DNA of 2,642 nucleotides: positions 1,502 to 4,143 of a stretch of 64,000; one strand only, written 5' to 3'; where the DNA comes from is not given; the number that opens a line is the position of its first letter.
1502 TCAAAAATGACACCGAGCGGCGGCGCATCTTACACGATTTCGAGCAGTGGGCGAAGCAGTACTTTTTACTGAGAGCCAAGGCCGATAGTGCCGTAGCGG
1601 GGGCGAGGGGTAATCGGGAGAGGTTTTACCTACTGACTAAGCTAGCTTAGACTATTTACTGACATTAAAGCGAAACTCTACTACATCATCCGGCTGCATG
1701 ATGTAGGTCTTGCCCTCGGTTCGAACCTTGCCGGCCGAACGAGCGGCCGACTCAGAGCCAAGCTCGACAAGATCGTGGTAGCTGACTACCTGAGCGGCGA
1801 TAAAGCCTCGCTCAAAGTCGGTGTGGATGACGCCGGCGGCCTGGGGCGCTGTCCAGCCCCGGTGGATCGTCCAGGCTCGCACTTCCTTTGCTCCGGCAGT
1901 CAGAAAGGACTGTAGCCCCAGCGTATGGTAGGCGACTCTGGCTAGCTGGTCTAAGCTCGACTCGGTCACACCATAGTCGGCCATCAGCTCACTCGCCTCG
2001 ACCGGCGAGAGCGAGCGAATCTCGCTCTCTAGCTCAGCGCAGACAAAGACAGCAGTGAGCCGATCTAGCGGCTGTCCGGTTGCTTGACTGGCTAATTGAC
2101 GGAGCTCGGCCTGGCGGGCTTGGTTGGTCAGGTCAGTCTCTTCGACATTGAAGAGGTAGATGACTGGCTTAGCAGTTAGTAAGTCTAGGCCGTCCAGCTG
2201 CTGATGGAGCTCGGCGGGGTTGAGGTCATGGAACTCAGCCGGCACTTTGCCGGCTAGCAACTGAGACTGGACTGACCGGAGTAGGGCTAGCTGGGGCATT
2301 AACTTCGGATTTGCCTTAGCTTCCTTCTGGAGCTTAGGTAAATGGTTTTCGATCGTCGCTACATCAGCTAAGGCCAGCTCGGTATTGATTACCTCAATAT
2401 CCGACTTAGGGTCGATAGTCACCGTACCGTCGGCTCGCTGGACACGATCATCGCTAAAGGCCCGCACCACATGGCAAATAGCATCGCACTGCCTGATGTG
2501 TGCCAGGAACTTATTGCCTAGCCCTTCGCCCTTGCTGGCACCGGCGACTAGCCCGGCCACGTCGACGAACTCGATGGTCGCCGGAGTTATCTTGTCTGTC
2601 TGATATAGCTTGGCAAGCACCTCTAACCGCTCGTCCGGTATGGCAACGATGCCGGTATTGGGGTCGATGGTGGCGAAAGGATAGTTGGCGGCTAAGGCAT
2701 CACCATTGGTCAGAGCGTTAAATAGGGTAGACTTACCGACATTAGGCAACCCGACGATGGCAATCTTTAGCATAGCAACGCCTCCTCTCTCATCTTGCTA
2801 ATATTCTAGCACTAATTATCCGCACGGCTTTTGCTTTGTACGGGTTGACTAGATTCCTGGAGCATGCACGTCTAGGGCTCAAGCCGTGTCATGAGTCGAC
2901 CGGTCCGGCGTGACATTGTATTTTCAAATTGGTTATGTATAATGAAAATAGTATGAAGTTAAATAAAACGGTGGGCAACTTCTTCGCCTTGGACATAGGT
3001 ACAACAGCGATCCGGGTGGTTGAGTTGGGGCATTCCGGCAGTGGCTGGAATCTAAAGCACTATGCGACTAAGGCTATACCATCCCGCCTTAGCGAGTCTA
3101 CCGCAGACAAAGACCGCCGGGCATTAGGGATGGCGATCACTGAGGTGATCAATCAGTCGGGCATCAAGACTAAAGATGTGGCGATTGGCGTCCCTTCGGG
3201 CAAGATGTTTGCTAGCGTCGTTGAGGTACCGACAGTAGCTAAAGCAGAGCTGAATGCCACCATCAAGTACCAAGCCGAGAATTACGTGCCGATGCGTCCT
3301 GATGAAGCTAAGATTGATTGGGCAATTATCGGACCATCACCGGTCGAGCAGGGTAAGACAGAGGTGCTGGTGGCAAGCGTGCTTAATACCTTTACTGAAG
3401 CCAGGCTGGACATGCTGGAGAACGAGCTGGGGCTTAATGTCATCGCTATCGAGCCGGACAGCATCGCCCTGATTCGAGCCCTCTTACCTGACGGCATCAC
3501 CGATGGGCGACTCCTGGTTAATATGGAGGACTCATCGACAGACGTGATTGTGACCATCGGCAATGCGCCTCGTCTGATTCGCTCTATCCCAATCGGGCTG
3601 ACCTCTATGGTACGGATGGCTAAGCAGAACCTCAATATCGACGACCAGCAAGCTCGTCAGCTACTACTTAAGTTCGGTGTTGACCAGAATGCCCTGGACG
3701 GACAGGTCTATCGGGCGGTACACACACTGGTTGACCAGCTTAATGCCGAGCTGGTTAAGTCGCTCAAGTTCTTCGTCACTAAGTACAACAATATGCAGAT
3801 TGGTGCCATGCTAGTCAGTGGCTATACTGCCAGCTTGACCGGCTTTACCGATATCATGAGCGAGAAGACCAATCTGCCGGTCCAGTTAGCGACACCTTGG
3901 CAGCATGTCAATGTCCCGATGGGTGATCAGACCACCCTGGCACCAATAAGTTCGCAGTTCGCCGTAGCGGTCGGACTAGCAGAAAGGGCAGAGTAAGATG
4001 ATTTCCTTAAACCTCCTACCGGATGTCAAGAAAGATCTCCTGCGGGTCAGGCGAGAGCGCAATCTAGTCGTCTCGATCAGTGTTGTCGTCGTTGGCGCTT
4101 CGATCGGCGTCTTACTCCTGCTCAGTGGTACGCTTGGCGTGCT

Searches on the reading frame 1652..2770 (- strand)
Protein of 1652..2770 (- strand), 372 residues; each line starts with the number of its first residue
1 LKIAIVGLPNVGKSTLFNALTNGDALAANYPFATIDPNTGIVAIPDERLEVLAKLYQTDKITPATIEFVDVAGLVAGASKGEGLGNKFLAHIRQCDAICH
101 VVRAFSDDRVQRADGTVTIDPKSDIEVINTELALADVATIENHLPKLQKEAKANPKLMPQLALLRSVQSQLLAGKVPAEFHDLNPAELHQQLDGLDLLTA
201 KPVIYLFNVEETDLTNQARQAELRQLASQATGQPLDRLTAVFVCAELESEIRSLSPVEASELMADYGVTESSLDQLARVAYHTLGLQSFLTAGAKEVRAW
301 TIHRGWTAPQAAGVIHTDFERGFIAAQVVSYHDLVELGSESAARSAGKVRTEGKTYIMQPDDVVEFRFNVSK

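Call 56: search_protein_families(library=pfam, proteins=[window:1652-2770:-], max_evalue=0.001)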
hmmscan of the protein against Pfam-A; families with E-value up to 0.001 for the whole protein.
window:1652-2770:- (372 aa): 3 families
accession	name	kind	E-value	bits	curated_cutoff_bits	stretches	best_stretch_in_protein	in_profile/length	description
PF06071.19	YchF-GTPase_C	-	4.2e-37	126.6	27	1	286-369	1-84/84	Protein of unknown function (DUF933)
PF01926.29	MMR_HSR1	-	8.5e-25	87.5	21.9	1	2-111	1-90/113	50S ribosome-binding GTPase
PF02421.24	FeoB_N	-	2.3e-09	37.4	27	1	2-51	2-51/156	Ferrous iron transport protein B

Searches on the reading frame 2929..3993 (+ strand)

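Call 56: search_protein_families(library=pfam, proteins=[window:2929-3993:+], max_evalue=0.001)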
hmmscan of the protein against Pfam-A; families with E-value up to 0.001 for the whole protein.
window:2929-3993:+ (355 aa): 2 families
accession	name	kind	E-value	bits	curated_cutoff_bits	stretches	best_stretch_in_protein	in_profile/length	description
PF11104.14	PilM_2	-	6.4e-32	111.2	27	1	21-353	2-338/340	Type IV pilus assembly protein PilM;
PF14450.12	FtsA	-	8.7e-05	23.3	31.8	1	201-348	7-126/127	Cell division protein FtsA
